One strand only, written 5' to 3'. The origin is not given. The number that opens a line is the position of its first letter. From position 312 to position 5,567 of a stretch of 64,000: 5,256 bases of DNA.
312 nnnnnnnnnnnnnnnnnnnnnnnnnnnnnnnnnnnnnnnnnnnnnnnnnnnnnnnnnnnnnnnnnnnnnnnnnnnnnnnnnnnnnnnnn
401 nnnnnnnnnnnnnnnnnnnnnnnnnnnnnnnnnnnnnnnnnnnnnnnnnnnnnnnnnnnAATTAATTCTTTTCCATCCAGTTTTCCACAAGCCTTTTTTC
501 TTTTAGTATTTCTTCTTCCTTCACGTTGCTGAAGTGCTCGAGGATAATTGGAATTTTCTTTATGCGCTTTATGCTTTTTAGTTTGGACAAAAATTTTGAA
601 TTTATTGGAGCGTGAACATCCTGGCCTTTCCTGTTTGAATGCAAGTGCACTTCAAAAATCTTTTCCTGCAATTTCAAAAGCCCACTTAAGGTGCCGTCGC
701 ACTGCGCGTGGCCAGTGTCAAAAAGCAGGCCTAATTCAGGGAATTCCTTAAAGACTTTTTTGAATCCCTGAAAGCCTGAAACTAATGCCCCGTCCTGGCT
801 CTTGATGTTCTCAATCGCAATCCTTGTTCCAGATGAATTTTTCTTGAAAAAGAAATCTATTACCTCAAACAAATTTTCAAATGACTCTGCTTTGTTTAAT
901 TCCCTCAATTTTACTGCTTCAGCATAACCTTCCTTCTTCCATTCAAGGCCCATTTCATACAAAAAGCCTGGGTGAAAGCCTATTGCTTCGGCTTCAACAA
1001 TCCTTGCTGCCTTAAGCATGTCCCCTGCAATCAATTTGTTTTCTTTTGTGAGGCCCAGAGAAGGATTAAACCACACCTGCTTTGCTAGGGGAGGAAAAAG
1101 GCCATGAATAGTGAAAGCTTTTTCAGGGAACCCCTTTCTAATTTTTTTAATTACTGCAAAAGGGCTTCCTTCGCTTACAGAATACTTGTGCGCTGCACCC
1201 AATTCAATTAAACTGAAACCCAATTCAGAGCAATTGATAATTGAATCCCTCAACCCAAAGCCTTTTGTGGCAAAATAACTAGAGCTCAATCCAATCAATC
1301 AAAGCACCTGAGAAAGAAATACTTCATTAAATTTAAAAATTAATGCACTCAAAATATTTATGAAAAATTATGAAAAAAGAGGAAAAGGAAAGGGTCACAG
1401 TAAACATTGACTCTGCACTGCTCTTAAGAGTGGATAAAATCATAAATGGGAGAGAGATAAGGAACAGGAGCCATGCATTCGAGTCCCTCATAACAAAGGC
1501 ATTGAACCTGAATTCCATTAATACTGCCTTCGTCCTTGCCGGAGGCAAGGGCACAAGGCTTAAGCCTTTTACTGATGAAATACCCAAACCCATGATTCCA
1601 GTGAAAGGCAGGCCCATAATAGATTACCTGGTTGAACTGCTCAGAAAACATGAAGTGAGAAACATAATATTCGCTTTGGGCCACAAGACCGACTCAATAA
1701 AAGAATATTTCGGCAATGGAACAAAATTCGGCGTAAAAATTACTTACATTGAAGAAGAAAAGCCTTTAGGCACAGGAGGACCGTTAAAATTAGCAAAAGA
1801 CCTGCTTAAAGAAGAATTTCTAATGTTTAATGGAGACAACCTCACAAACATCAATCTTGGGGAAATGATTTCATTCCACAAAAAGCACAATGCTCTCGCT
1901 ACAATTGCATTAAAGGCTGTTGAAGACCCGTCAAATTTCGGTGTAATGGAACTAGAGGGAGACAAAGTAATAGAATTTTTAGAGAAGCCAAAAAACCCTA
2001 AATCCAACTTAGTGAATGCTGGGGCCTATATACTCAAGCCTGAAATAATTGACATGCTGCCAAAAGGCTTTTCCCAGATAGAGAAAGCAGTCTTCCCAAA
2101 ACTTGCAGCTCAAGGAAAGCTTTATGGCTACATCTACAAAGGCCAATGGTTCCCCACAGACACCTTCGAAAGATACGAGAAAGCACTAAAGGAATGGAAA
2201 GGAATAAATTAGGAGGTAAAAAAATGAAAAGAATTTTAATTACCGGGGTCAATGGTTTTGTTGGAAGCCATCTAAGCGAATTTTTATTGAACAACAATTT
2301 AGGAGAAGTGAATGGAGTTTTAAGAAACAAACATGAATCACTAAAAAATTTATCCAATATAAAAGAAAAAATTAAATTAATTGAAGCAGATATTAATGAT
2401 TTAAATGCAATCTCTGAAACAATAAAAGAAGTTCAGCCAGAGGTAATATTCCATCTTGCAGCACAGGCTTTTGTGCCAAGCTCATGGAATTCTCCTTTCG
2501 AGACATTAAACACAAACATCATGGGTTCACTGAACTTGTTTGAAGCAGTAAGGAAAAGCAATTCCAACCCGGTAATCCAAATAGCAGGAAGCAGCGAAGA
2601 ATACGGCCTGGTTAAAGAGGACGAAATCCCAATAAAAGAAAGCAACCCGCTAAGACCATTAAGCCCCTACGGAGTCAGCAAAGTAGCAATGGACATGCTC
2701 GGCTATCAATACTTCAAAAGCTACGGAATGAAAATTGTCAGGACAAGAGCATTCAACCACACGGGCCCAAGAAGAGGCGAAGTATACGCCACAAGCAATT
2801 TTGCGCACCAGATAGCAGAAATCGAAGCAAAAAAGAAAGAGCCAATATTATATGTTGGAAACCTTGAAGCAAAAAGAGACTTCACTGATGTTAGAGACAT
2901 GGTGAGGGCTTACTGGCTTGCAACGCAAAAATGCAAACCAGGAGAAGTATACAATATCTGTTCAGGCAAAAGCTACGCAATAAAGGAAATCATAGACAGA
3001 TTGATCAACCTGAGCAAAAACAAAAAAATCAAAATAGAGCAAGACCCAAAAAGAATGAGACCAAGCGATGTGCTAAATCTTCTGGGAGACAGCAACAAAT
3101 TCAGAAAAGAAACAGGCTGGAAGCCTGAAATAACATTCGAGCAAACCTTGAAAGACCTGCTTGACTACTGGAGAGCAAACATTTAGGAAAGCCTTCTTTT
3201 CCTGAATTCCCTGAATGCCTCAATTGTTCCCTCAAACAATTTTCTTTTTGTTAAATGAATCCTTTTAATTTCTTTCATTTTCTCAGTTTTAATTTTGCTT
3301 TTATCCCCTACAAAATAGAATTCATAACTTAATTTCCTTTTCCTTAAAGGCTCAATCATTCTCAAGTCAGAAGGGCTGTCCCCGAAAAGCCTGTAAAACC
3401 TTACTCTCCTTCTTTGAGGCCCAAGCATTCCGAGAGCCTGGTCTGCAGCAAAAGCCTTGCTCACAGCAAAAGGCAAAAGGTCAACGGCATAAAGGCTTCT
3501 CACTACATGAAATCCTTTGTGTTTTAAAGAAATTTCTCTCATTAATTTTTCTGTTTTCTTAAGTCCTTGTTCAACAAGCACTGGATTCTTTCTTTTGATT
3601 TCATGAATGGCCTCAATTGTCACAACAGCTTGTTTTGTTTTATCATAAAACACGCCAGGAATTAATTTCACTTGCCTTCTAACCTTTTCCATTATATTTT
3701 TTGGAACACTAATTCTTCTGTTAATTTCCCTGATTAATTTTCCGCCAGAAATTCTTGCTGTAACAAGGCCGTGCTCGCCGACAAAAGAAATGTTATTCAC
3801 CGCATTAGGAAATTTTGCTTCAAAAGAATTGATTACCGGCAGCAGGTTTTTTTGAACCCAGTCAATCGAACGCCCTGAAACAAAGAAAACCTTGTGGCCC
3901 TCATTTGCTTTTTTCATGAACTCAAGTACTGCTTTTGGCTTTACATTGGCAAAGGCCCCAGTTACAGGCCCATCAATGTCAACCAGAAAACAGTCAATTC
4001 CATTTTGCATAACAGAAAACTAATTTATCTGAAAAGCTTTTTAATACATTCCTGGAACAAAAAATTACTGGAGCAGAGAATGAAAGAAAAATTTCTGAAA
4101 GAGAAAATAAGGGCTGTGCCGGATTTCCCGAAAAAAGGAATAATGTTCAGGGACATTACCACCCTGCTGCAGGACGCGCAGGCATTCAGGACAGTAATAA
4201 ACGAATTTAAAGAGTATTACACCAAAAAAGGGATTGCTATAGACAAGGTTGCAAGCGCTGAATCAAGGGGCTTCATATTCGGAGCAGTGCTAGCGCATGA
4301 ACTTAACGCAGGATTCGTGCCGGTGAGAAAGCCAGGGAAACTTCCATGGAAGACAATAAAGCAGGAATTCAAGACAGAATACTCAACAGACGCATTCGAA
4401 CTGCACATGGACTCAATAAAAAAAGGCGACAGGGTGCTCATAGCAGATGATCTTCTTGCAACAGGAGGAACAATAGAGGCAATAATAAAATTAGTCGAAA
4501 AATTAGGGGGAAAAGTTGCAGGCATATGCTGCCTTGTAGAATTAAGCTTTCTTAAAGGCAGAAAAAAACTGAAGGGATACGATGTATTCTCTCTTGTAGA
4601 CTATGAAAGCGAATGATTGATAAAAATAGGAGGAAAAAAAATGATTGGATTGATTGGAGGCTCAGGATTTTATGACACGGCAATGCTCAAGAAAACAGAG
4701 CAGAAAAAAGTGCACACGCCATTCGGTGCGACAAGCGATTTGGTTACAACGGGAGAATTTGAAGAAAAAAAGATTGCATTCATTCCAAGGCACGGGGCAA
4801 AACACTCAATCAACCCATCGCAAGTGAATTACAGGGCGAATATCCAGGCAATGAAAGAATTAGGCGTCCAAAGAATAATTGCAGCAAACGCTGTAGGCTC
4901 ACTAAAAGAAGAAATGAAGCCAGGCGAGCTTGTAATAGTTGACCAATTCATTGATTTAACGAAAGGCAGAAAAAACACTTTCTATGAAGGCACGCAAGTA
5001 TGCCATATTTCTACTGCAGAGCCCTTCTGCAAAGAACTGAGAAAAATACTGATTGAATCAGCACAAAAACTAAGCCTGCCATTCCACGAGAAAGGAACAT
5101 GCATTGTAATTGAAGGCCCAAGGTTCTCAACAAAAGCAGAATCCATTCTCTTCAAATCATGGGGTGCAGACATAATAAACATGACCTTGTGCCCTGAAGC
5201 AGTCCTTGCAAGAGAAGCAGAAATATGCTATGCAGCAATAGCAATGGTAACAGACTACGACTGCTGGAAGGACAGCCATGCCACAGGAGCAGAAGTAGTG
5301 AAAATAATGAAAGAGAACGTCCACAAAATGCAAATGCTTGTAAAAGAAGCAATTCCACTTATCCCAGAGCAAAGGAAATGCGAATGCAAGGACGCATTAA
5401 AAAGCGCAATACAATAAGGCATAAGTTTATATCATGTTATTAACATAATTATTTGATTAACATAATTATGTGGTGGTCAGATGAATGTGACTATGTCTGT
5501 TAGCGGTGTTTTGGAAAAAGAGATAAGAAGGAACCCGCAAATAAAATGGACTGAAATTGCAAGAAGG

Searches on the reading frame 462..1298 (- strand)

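Call 29: search_protein_families(library=pfam, proteins=[window:462-1298:-], max_evalue=0.001)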
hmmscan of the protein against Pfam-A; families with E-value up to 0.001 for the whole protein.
window:462-1298:- (278 aa): 1 family
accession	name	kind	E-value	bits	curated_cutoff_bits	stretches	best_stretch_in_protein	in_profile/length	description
PF01261.30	AP_endonuc_2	-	1.8e-14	54.5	31.1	1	23-267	4-241/249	Xylose isomerase-like TIM barrel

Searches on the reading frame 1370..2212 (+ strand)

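Call 29: search_protein_families(library=pfam, proteins=[window:1370-2212:+], max_evalue=0.001)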
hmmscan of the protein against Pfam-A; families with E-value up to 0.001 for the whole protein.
window:1370-2212:+ (280 aa): 2 families
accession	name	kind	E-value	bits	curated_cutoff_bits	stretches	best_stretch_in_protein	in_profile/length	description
PF00483.29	NTP_transferase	-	1.6e-47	162.6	21.2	1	53-272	2-238/245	Nucleotidyl transferase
PF12804.13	NTP_transf_3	-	5.7e-09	36.8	27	1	53-132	1-68/160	MobA-like NTP transferase domain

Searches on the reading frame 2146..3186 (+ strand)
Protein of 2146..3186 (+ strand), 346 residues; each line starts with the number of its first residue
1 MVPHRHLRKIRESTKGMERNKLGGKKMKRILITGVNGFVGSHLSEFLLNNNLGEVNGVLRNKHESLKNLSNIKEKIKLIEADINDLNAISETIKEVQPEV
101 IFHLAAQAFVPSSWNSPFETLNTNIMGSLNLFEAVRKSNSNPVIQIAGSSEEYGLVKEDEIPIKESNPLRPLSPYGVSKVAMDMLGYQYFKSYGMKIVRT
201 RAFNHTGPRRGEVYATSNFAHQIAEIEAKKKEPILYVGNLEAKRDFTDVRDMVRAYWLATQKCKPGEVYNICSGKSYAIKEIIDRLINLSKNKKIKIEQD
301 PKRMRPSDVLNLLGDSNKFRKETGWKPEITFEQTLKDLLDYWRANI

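Call 29: search_protein_families(library=pfam, proteins=[window:2146-3186:+], max_evalue=0.001)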
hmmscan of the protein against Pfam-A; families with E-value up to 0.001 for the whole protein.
window:2146-3186:+ (346 aa): 7 families
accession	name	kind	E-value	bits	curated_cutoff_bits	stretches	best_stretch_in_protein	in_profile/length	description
PF16363.11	GDP_Man_Dehyd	-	4.1e-87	293.2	27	1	31-337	1-331/332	GDP-mannose 4,6 dehydratase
PF01370.27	Epimerase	-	2.4e-59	201.1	20.9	1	30-272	1-240/240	NAD dependent epimerase/dehydratase family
PF02719.21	Polysacc_synt_2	-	4e-18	66.1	20.2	1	30-147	1-127/293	Polysaccharide biosynthesis protein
PF04321.23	RmlD_sub_bind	-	6.4e-11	42.3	27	1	29-200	2-148/287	RmlD substrate binding domain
PF01073.25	3Beta_HSD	-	1e-08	35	22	1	31-145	1-113/280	3-beta hydroxysteroid dehydrogenase/isomerase family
PF07993.18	NAD_binding_4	-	3.1e-06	27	20.1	1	32-201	1-205/258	Male sterility protein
PF13460.12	NAD_binding_10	-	4.5e-05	23.8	27.2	1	34-109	1-73/184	NAD(P)H-binding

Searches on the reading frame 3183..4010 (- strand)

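Call 29: search_protein_families(library=pfam, proteins=[window:3183-4010:-], max_evalue=0.001)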
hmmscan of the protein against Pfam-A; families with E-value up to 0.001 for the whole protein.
window:3183-4010:- (275 aa): 2 families
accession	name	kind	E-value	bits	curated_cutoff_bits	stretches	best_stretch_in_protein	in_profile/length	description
PF02358.22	Trehalose_PPase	-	3.7e-06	26.7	27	1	69-234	54-218/235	Trehalose-phosphatase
PF08282.18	Hydrolase_3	-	4.3e-05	23.8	20.9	0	9-55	2-48/255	haloacid dehalogenase-like hydrolase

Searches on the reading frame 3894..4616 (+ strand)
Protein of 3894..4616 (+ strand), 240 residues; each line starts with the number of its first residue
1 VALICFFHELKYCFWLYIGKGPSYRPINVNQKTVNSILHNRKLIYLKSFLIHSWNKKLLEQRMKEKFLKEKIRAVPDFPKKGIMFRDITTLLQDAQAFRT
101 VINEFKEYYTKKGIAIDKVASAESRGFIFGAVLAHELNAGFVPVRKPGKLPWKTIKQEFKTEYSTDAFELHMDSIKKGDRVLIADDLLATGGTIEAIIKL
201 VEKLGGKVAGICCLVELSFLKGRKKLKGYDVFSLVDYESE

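Call 29: search_protein_families(library=pfam, proteins=[window:3894-4616:+], max_evalue=0.001)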
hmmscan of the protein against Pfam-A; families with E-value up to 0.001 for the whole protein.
window:3894-4616:+ (240 aa): 1 family
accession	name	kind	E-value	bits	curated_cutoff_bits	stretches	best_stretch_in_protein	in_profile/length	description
PF00156.33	Pribosyltran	-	3.1e-16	59.5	26.3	1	93-218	7-125/158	Phosphoribosyl transferase domain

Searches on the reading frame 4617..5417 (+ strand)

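Call 29: search_protein_families(library=pfam, proteins=[window:4617-5417:+], max_evalue=0.001)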
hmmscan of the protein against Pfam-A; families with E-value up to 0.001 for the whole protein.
window:4617-5417:+ (266 aa): 1 family
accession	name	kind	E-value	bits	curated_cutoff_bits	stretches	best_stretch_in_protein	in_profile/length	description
PF01048.26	PNP_UDP_1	-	3.1e-49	167.9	25.1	1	10-246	2-232/233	Phosphorylase superfamily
